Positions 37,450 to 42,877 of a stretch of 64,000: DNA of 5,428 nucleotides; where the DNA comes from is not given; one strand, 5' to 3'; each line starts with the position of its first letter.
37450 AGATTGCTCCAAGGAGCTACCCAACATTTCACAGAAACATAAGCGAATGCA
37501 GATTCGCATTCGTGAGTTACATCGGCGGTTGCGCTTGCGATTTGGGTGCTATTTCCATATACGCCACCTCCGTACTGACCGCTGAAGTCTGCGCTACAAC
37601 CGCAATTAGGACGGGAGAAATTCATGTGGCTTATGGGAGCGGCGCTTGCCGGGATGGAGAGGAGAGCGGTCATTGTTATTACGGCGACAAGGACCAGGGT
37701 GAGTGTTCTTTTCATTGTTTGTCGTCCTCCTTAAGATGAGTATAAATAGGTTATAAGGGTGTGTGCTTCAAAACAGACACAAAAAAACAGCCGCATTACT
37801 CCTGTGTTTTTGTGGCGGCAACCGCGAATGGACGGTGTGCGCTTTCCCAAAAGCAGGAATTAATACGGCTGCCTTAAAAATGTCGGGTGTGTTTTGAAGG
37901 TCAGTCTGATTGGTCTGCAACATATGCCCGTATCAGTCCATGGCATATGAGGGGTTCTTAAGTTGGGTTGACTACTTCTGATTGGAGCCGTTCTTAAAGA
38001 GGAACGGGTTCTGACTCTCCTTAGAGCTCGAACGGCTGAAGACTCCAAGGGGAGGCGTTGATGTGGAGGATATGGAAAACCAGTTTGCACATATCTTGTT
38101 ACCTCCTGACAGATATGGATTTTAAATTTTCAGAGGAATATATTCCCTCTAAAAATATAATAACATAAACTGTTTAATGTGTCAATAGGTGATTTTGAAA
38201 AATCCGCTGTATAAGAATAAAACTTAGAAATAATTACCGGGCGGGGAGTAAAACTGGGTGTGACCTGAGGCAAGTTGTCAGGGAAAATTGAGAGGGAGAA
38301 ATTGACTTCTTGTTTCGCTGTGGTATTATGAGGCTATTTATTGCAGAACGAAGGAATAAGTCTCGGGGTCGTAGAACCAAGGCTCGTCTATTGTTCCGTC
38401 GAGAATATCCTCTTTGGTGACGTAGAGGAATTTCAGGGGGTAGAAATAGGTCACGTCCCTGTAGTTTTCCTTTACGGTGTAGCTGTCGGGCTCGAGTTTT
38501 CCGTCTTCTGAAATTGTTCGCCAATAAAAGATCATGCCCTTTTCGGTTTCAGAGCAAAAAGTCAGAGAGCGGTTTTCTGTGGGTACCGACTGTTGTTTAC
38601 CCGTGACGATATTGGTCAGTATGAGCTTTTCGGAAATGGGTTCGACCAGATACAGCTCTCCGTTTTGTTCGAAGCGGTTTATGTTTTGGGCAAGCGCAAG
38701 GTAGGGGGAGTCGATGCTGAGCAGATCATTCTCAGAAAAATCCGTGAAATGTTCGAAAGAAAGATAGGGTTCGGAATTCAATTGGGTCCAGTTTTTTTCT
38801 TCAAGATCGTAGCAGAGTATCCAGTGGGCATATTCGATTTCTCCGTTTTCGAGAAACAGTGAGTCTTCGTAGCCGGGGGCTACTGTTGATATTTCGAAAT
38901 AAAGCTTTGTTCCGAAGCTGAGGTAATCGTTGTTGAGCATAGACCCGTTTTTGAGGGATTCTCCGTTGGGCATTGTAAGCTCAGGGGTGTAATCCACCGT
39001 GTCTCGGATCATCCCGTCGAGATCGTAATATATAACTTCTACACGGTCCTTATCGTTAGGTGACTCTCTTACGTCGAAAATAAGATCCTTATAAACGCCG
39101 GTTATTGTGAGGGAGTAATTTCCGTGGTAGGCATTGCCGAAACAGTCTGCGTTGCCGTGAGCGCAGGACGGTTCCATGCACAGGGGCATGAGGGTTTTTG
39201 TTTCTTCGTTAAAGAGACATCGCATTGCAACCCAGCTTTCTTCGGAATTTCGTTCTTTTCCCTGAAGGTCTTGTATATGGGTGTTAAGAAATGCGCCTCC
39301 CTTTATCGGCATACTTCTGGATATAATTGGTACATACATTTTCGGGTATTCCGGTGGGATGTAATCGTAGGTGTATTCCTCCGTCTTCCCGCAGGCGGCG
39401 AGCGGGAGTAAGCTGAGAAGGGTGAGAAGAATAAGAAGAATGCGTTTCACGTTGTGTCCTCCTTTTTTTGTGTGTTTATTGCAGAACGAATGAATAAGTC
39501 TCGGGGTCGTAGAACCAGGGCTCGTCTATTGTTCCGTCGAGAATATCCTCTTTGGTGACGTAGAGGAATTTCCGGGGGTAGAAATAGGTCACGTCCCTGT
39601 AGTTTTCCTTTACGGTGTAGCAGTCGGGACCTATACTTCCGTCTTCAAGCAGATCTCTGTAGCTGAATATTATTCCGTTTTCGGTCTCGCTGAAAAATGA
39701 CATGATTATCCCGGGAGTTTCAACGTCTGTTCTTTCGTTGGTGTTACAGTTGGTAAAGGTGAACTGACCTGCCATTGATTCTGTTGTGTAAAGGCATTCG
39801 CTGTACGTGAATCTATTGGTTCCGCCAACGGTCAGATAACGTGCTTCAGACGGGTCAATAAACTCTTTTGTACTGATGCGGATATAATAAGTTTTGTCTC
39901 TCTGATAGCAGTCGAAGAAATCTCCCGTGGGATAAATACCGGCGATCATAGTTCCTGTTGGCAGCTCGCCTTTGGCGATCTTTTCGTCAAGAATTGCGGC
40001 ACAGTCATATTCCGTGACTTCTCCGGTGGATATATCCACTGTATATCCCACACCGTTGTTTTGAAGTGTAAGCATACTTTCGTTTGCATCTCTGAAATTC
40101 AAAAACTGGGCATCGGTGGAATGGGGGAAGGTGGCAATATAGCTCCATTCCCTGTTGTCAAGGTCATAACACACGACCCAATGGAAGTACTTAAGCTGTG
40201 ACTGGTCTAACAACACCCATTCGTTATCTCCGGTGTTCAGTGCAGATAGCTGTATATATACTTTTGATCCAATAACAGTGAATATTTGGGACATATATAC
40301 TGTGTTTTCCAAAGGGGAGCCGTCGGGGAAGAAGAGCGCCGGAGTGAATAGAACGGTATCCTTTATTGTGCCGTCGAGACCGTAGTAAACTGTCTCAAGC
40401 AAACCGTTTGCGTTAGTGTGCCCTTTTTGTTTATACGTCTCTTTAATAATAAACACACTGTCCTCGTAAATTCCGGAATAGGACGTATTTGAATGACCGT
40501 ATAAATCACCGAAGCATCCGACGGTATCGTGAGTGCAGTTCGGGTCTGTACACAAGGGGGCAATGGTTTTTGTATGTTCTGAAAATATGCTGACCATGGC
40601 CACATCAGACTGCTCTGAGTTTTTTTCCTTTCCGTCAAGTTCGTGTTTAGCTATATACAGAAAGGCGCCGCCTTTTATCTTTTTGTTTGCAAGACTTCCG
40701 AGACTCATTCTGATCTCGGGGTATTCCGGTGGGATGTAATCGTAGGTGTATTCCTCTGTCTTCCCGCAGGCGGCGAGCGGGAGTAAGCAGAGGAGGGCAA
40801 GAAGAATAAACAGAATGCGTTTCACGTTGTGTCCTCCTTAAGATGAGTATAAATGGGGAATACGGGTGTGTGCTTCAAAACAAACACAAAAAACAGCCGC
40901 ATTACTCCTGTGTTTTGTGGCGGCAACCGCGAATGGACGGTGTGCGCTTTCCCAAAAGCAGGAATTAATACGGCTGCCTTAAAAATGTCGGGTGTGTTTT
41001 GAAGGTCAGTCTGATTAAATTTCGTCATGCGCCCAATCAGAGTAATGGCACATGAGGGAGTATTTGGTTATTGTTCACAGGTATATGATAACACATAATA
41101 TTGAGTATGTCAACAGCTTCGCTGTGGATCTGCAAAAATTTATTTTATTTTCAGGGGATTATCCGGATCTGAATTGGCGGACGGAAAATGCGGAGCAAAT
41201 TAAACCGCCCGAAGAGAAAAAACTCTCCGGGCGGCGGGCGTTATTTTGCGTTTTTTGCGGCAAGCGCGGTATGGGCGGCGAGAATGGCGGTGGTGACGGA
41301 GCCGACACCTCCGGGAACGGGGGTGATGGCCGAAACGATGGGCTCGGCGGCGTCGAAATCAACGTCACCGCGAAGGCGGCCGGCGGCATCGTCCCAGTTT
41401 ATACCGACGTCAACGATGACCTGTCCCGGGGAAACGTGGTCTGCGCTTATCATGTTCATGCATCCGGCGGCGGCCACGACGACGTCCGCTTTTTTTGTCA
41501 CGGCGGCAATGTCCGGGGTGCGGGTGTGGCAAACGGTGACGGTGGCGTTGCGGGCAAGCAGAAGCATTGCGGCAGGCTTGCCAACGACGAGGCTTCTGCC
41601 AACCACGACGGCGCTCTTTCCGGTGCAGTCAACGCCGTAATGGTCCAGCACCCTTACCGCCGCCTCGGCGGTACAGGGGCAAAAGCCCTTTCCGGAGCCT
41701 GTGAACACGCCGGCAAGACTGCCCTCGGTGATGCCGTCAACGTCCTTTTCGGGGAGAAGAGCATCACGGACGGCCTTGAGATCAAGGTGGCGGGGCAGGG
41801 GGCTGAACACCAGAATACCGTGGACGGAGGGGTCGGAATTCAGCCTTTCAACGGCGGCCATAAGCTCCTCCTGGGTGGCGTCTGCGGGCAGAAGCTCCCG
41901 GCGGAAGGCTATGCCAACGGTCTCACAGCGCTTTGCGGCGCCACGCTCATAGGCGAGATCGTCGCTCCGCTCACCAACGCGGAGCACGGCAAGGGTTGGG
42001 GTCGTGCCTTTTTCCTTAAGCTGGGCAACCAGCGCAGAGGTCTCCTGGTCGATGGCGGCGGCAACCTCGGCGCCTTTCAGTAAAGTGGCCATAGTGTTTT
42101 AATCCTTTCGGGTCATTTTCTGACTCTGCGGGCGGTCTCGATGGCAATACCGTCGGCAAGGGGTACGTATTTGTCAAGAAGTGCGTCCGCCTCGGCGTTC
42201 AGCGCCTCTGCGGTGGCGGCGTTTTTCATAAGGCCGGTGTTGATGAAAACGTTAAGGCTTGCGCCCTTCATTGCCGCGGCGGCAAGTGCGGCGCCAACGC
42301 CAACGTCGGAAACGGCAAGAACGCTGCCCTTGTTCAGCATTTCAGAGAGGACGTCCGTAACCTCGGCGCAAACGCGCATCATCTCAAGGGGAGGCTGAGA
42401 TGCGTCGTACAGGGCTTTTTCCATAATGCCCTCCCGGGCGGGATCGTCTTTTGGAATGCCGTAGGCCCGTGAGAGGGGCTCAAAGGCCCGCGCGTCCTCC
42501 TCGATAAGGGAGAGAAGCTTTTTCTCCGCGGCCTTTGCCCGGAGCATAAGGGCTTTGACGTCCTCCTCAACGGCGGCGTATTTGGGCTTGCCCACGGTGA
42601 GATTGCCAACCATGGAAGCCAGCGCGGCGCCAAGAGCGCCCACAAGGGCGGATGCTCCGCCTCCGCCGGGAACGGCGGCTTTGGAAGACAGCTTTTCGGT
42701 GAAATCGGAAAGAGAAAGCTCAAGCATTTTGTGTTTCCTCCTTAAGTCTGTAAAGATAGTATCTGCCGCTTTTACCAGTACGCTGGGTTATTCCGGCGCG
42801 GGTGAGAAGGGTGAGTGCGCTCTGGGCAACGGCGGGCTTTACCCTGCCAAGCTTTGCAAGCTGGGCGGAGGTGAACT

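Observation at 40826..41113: Two operons of uncharacterised lipoproteins carry the same ~190-nt structured leader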

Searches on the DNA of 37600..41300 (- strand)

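Call 5: search_rna_families(source=window, start=37600, end=41300, threshold=evalue, max_evalue=10, show_alignments=3)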
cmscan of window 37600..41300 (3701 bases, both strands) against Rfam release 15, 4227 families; matches with E-value up to 10: 2.
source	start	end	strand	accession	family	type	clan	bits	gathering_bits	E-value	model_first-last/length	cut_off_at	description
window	38094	38184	-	RF02526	SSRC34_1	Gene; sRNA;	-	22.2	64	7.1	1-128/128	no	Streptococcus sRNA SSRC34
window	40533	40623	+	RF00065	snoR9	Gene; snRNA; snoRNA; CD-box;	CL00132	18.3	90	0.4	1-128/128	no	Small nucleolar RNA snoR9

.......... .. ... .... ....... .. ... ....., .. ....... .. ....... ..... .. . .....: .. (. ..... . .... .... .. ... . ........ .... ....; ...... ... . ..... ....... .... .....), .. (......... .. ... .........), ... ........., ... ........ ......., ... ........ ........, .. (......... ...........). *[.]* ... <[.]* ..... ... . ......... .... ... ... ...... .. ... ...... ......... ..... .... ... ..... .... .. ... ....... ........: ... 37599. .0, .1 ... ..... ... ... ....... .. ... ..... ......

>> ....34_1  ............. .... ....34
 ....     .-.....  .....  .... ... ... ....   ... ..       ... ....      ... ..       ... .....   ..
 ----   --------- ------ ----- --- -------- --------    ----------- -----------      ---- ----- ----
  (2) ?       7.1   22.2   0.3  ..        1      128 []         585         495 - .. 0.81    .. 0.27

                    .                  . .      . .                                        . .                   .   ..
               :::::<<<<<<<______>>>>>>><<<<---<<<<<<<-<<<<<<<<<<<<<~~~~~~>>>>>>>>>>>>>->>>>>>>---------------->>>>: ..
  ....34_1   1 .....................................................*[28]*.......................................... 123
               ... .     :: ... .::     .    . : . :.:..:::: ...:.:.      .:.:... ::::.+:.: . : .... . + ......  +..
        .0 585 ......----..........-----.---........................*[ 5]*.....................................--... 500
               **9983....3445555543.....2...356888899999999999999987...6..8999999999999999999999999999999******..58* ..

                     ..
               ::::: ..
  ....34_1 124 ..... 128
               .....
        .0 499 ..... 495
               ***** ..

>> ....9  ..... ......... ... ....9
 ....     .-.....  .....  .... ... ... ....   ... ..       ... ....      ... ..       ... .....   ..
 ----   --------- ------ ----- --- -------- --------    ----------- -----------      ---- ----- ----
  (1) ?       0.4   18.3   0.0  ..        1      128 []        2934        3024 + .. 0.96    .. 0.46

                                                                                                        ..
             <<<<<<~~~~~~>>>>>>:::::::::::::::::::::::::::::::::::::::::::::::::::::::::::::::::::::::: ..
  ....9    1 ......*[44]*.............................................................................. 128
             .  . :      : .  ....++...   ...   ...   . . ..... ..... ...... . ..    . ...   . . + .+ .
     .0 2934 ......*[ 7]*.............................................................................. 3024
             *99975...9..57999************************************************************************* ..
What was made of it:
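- On Any Rfam 15 family: In 37600-41300 at E <= 10 there are only two chance hits, neither on the shared rod: one lies in distal leader 2 at 38094-38184 and one on the opposite strand inside the lipoprotein C gene (call 5).
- There is no Rfam hit even at E <= 10 (call 5).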

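Call 56: search_rna_families(sources=[L009, L016, L017, L018, L020, L015, L008, L010, L011, L013], threshold=evalue, max_evalue=1)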
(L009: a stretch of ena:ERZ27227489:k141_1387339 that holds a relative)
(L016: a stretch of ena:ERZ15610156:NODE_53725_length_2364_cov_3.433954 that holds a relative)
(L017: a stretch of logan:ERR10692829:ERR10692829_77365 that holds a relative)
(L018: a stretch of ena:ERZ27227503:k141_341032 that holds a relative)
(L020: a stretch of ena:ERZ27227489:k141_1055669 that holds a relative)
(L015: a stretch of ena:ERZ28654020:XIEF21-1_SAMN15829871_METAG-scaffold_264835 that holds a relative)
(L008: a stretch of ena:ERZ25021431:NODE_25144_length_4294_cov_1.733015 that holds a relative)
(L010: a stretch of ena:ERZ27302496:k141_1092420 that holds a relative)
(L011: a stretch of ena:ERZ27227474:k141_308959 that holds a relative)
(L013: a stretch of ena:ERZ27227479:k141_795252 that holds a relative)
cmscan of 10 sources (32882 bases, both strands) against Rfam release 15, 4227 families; matches with E-value up to 1: 2.
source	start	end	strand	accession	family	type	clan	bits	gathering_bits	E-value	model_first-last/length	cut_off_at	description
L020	1328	1362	+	RF00752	mir-14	Gene; miRNA;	-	26.2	53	0.15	1-63/63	no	mir-14 microRNA precursor family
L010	6517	6543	-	RF01274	sR45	Gene; snRNA; snoRNA; CD-box;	-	21.6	40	0.92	1-55/55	no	Small nucleolar RNA sR45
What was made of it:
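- On Any Rfam 15 family: In ten homologous loci at E <= 1, nothing falls on the leaders (call 56).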

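Call 62: build_rna_model(alignment_id=A3)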
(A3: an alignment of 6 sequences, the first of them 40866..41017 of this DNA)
Model R1 built from alignment A3 (6 sequences, 167 columns); structure: RNAalifold consensus.
model positions 134; base pairs 31; branch points 0; effective number of sequences 2.03; information 0.59 bits per position. Calibrated on 0.2 Mb of random sequence (short: E-values are rough).
structure used (alignment columns):
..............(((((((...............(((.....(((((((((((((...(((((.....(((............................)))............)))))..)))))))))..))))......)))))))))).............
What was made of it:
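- On Riboswitch: The consensus is a single unbranched rod with 0 branch points (call 62).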

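Call 63: search_with_rna_model(model_id=R1, sources=[window, L009, L010, L011, L012, L013, L014, L015, L016, L017, L018, L019, L020, L008, L078, L030, L036], max_evalue=10, show_alignments=0)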
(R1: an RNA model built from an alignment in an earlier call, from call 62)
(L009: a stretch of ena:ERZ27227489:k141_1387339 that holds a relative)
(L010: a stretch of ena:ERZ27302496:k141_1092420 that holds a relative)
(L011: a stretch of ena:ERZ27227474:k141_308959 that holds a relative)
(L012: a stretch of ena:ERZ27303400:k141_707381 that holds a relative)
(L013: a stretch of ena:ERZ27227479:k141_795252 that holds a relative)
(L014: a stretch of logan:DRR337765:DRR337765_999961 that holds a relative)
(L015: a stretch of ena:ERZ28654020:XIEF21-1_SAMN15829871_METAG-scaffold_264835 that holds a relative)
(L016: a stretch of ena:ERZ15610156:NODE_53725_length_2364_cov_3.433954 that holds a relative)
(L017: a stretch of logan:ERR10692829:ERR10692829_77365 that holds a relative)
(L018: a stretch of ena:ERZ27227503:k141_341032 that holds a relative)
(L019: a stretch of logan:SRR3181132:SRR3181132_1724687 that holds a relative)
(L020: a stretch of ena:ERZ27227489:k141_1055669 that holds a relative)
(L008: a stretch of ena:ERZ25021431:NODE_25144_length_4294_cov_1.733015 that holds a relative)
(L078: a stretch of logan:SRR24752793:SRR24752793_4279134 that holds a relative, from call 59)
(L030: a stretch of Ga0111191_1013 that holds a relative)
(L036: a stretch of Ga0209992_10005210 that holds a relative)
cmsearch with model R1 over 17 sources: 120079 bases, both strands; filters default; matches with E-value up to 10: 14.
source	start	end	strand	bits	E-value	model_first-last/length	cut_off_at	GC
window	40866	41018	-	136.5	3.5e-29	1-134/134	no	0.46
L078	1123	1276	+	133.6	1.7e-28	1-134/134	no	0.46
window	37759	37913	-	129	2e-27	1-134/134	no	0.47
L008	2757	2911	+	128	3.5e-27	1-134/134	no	0.45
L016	98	213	+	96.1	9e-20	1-134/134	no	0.45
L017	216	331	+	96.1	9e-20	1-134/134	no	0.45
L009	117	251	+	94.7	1.8e-19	1-134/134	no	0.41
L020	640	751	+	93.1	4.4e-19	1-134/134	no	0.48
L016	103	223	-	37.1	4.6e-06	1-134/134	no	0.45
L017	221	341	-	37.1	4.6e-06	1-134/134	no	0.45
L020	646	762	-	23.5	0.0069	1-134/134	no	0.47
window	37750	37898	+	15.2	0.59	1-134/134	no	0.46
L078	1138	1285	-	14.6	0.79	1-134/134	no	0.47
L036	7098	7238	-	13.9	1.2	1-134/134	no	0.49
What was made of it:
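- The covariance model scores the diverged homologues at 93-96 bits (call 63). L015/L018 are too diverged for the covariance model (call 63).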

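Call 100: search_with_rna_model(model_id=R1, sources=[L021, L022, L023, L024, L025, L026, L027, L028, L029, L030, L031, L032, L033, L034, L035, L036, L037, L038, L039, L040, L041, L042, L043, L044, L045, L046, L047, L048, L049, L050, L051, L052, L053, L054, L055, L056, L057, L058, L059, L060, L061, L062, L063, L064, L065, L066, L067, L068, L069, L070, L071, L072, L073, L074, L075, L076, L077, L079, L080], max_evalue=1)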
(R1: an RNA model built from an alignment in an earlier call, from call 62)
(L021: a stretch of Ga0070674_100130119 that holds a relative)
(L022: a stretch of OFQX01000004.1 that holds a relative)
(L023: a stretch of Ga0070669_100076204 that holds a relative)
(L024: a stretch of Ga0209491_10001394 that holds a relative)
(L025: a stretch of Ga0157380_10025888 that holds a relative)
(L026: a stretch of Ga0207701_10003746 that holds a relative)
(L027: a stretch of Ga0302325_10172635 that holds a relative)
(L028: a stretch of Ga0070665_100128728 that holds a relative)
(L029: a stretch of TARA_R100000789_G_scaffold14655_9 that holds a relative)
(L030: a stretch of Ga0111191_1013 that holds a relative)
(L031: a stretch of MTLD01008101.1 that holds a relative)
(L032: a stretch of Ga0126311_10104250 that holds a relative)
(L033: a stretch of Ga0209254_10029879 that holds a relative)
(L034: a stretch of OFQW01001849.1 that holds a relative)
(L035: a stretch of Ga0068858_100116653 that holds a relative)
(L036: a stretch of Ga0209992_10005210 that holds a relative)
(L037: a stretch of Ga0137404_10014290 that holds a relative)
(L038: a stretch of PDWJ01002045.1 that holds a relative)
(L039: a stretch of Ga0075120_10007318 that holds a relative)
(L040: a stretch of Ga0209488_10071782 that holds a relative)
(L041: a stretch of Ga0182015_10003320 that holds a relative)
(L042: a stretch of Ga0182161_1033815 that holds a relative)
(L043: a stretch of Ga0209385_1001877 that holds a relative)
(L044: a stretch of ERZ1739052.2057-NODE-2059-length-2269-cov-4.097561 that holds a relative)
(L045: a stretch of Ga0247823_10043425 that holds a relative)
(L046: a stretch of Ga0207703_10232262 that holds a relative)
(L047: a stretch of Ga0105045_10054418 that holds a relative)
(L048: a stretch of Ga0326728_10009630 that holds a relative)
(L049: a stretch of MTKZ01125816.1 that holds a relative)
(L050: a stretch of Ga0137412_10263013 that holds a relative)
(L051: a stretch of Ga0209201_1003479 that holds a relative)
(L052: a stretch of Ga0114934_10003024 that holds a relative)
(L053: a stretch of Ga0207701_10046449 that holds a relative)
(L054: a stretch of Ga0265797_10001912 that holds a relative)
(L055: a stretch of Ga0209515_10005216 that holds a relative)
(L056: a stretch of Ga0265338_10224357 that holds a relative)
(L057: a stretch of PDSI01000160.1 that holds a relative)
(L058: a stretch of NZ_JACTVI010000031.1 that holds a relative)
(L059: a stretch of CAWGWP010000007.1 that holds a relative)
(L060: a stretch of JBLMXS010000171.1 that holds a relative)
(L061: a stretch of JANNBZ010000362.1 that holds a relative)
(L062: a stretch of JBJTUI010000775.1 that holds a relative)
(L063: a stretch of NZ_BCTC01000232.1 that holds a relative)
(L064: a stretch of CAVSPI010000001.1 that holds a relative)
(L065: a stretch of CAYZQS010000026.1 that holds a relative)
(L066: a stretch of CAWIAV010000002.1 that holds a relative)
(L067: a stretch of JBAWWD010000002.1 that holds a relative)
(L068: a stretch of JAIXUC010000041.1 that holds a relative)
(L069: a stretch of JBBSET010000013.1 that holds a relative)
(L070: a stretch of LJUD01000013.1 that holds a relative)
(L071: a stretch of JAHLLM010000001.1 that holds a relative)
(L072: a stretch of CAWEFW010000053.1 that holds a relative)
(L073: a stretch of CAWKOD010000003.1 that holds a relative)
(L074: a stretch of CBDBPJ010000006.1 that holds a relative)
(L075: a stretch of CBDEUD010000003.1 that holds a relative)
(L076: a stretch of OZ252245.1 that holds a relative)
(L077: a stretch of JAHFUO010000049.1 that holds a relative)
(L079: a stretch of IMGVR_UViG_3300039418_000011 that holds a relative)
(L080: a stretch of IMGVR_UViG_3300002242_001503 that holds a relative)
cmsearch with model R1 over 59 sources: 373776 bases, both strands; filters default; matches with E-value up to 1: 0.
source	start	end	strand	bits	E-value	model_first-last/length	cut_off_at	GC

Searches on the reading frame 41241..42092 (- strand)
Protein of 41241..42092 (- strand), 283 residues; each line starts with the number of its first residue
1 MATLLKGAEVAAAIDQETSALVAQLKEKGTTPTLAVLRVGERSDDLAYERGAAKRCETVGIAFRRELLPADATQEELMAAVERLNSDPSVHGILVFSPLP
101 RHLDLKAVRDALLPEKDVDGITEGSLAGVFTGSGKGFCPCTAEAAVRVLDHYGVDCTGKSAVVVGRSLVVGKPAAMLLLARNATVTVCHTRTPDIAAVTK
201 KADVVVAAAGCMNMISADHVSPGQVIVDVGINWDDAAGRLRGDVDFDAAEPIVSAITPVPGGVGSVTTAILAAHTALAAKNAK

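Call 13: search_protein_families(library=pfam, proteins=[window:41241-42092:-], max_evalue=0.01)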
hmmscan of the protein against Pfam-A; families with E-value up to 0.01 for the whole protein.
window:41241-42092:- (283 aa): 2 families
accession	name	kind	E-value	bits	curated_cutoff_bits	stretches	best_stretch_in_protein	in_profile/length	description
PF02882.25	THF_DHG_CYH_C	-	1.5e-52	177.5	27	1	133-281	11-158/160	Tetrahydrofolate dehydrogenase/cyclohydrolase, NAD(P)-binding domain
PF00763.28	THF_DHG_CYH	-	1.5e-34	119.2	32.8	1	5-119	1-115/115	Tetrahydrofolate dehydrogenase/cyclohydrolase, catalytic domain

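Call 59: find_encoding_contigs(protein=window:41241-42092:-, flank=4000, max_places=10)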
Protein window:41241-42092:- (283 aa): 2 contigs read that carry it; 1 place shown.
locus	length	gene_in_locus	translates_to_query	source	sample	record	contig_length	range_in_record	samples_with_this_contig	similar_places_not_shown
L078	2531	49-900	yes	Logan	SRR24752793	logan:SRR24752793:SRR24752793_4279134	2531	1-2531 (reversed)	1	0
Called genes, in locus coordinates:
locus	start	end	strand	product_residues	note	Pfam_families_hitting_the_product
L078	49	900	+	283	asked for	PF00763:THF_DHG_CYH, PF02882:THF_DHG_CYH_C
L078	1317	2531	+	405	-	?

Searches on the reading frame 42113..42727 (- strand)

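Call 13: search_protein_families(library=pfam, proteins=[window:42113-42727:-], max_evalue=0.01)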
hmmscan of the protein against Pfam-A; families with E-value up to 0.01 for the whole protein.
window:42113-42727:- (204 aa): 1 family
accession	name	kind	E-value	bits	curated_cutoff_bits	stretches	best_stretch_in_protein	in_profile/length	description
PF04961.17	FTCD_C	-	2.4e-58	197.3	24.5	1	5-181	1-181/182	Formiminotransferase-cyclodeaminase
